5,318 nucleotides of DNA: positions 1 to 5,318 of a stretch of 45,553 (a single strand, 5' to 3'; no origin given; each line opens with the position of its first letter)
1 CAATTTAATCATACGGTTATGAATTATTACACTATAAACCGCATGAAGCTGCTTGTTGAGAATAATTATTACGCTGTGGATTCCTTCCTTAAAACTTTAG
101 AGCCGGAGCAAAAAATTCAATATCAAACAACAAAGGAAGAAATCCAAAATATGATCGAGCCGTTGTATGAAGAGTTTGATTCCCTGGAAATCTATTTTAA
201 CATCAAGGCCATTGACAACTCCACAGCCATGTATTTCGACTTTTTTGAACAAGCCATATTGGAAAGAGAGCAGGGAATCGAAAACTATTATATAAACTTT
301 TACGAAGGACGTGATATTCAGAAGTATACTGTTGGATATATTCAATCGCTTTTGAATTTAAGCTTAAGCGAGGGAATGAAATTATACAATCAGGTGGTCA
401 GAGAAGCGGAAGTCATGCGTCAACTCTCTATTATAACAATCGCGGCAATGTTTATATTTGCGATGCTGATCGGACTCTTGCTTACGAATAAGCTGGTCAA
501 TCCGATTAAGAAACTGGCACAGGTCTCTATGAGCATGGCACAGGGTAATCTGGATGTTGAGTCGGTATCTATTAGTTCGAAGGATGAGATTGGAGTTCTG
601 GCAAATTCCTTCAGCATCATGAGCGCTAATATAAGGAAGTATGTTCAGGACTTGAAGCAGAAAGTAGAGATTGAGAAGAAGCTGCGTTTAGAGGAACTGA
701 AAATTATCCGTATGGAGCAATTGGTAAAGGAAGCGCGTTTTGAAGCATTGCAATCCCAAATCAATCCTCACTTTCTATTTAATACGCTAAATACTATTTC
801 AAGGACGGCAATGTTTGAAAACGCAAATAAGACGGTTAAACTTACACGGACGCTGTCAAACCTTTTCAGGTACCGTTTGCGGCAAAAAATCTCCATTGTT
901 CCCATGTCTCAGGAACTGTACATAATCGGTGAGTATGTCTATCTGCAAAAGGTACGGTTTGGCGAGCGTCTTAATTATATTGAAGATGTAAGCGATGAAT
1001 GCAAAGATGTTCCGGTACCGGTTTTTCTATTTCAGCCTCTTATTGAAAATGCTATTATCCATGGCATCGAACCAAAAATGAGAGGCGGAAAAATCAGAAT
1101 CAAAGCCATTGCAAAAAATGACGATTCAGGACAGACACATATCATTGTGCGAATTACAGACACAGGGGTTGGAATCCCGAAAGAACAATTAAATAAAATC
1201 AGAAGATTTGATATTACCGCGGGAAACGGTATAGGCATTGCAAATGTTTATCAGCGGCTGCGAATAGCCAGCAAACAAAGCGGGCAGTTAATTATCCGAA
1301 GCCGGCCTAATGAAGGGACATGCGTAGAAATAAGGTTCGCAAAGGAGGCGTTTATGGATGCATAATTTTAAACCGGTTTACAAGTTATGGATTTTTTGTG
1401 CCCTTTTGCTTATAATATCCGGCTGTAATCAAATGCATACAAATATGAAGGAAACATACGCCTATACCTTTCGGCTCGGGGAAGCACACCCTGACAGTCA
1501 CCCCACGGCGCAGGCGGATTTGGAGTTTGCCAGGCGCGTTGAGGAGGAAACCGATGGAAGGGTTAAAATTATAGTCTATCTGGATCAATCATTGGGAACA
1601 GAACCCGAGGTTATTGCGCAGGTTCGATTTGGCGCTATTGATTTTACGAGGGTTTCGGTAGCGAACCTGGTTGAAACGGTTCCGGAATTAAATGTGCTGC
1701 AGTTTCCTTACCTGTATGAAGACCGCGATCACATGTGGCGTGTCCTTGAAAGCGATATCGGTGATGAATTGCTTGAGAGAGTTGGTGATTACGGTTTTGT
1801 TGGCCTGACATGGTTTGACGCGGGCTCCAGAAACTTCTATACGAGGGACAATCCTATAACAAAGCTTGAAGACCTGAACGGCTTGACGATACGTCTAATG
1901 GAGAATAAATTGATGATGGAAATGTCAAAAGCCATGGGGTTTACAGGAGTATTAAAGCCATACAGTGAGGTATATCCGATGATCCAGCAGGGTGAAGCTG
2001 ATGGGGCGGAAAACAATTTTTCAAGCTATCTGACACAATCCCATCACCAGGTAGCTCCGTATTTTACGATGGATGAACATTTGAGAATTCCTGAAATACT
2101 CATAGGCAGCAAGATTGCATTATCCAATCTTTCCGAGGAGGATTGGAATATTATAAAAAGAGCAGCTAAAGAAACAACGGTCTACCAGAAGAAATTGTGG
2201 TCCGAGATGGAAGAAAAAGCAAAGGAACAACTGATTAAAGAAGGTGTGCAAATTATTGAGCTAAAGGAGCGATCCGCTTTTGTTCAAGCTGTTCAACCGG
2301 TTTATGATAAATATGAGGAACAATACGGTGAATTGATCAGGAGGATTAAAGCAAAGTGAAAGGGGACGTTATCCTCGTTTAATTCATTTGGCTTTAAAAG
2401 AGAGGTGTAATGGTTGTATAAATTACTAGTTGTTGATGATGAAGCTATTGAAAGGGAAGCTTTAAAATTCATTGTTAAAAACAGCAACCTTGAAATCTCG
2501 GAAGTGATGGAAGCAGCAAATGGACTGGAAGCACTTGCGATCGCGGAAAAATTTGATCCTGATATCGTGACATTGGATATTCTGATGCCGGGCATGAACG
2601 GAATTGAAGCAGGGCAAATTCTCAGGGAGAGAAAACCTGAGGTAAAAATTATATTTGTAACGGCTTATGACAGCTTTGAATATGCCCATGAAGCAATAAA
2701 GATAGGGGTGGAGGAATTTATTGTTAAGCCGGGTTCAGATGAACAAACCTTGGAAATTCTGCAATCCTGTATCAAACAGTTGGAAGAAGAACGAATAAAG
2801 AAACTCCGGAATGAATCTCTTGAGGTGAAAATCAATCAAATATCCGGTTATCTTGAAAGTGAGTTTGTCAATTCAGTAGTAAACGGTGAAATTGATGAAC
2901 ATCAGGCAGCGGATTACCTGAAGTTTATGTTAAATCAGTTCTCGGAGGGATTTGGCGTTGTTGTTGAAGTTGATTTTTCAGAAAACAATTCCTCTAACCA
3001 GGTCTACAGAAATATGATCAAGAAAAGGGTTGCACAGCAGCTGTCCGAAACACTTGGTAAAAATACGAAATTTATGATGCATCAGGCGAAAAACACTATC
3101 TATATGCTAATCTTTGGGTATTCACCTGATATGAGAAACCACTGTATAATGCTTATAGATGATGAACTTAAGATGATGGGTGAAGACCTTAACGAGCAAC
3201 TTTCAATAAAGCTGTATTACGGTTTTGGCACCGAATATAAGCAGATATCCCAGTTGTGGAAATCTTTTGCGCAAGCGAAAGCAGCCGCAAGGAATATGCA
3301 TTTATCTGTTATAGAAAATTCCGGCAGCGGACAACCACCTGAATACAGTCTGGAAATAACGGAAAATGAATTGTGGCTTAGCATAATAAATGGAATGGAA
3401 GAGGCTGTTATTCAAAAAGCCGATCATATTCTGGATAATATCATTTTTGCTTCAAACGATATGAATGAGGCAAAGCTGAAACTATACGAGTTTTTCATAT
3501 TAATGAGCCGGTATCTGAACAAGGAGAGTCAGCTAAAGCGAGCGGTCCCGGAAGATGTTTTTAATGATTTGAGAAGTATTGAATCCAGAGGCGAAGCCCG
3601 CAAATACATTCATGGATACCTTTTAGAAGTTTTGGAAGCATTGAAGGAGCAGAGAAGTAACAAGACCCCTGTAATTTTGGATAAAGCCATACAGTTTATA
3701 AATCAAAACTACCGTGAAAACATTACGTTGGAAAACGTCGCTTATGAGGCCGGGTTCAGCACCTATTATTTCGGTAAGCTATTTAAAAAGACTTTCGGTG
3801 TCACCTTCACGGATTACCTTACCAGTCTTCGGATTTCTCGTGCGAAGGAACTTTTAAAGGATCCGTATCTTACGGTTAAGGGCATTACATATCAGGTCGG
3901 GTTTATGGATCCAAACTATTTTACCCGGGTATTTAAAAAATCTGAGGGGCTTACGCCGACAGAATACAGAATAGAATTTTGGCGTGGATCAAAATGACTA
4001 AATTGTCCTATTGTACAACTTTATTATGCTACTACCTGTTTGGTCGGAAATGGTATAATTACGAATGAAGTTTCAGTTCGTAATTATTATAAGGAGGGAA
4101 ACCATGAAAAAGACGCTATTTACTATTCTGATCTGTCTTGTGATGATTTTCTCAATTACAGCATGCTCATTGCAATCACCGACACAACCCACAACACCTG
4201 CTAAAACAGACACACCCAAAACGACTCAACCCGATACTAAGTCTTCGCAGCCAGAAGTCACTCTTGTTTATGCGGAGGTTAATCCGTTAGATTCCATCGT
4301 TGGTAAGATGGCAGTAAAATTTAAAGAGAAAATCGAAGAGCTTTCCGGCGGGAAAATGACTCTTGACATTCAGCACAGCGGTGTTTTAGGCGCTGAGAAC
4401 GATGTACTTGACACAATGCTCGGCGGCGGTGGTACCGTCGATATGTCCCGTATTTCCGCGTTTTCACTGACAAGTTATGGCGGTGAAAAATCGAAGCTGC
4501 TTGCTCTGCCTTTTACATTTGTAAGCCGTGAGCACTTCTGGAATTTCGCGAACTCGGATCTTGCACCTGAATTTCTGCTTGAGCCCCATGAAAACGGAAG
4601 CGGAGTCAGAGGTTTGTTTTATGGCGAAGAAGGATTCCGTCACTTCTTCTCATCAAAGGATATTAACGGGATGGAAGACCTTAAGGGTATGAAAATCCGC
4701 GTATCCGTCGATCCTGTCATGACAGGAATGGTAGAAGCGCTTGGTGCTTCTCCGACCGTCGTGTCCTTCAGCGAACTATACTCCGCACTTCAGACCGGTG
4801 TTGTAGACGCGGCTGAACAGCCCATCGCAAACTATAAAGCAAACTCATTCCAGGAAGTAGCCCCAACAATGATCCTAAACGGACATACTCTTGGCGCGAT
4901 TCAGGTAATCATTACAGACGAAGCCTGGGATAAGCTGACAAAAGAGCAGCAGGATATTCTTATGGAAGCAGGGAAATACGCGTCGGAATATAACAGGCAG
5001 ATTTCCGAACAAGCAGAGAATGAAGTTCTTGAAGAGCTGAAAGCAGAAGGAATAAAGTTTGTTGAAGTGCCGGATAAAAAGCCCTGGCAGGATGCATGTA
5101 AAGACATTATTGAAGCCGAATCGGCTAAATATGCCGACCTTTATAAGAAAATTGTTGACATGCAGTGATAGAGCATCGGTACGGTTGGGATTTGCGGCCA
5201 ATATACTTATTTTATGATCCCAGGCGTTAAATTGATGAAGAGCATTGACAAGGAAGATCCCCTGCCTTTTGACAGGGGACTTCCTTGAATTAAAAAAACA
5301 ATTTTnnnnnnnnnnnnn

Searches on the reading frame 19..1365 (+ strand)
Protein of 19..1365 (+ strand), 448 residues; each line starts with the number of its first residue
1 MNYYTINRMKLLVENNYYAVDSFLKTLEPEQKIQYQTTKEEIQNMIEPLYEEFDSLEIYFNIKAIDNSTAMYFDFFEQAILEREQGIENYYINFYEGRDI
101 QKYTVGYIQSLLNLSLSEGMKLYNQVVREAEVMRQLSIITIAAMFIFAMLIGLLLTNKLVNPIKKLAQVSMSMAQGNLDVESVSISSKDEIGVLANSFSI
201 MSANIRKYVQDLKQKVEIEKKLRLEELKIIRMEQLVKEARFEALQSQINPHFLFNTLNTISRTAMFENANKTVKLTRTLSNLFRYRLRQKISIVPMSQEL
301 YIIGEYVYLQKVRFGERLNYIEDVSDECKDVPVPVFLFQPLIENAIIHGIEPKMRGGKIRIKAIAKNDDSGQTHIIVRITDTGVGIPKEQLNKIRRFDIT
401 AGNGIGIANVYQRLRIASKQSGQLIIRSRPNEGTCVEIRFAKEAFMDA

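Call 17: search_protein_families(library=pfam, proteins=[window:19-1365:+], max_evalue=0.00001)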
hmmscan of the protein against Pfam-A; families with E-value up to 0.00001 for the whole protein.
window:19-1365:+ (448 aa): 3 families
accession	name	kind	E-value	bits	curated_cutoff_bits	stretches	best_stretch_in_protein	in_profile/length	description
PF06580.19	His_kinase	-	6.8e-25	87.6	25.2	1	239-318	1-81/81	Histidine kinase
PF02518.31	HATPase_c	-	5.4e-13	49.8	26.4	1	337-441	9-108/111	Histidine kinase-, DNA gyrase B-, and HSP90-like ATPase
PF00672.30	HAMP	-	1.2e-10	42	25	1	154-206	1-52/53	HAMP domain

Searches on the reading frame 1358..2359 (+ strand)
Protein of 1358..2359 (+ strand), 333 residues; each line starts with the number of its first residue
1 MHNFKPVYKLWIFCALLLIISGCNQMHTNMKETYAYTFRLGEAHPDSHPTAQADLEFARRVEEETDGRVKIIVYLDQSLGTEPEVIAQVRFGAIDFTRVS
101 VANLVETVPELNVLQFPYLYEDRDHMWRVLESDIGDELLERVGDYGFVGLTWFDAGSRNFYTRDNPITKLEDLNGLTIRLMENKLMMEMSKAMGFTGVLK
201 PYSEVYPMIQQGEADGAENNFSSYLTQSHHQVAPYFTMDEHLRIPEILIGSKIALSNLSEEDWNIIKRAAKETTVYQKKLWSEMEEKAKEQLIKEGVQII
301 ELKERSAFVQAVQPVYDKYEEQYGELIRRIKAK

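Call 17: search_protein_families(library=pfam, proteins=[window:1358-2359:+], max_evalue=0.00001)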
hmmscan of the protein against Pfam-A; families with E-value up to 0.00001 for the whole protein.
window:1358-2359:+ (333 aa): 1 family
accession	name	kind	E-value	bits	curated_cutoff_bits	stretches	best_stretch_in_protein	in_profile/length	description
PF03480.18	DctP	-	3.6e-73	246.8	23.4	1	41-322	2-286/286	Bacterial extracellular solute-binding protein, family 7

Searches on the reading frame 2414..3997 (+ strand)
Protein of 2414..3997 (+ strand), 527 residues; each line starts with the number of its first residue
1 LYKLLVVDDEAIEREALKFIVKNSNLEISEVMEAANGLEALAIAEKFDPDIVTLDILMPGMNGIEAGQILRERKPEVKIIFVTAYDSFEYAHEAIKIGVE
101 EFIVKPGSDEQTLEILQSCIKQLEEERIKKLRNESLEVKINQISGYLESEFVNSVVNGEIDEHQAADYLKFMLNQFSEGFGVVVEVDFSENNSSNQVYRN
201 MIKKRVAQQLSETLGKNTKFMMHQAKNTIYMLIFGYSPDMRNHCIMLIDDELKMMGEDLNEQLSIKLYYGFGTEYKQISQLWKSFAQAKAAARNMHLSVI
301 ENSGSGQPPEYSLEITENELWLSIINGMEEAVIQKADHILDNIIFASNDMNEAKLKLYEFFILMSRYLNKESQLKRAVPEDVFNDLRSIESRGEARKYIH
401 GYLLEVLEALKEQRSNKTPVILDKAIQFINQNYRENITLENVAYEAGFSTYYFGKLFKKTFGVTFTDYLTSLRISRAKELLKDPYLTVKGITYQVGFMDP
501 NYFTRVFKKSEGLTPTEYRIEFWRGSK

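Call 17: search_protein_families(library=pfam, proteins=[window:2414-3997:+], max_evalue=0.00001)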
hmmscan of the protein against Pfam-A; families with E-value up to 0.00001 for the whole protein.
window:2414-3997:+ (527 aa): 3 families
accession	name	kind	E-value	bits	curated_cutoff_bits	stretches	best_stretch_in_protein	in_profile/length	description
PF00072.30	Response_reg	-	1.5e-26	93.2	30.2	1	5-115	2-109/111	Response regulator receiver domain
PF00165.29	HTH_AraC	-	2.1e-21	76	26.6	2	429-470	1-42/42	Bacterial regulatory helix-turn-helix proteins, AraC family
PF12833.13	HTH_18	-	5.7e-20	71.8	33.6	1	443-519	2-78/80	Helix-turn-helix domain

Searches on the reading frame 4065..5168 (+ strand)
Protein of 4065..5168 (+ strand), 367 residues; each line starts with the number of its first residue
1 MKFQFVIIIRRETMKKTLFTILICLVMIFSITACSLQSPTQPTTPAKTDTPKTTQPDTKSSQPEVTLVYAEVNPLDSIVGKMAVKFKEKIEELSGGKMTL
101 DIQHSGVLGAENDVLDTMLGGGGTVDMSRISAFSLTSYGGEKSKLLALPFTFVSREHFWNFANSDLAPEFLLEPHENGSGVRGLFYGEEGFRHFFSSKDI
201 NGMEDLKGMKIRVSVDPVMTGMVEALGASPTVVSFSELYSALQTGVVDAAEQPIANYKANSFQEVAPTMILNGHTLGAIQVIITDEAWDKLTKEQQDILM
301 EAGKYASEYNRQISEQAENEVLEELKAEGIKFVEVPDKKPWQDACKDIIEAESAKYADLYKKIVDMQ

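Call 17: search_protein_families(library=pfam, proteins=[window:4065-5168:+], max_evalue=0.00001)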
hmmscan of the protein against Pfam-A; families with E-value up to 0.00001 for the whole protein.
window:4065-5168:+ (367 aa): 1 family
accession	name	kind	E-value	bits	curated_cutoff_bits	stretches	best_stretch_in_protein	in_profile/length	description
PF03480.18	DctP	-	2e-65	221.4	23.4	1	70-350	2-280/286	Bacterial extracellular solute-binding protein, family 7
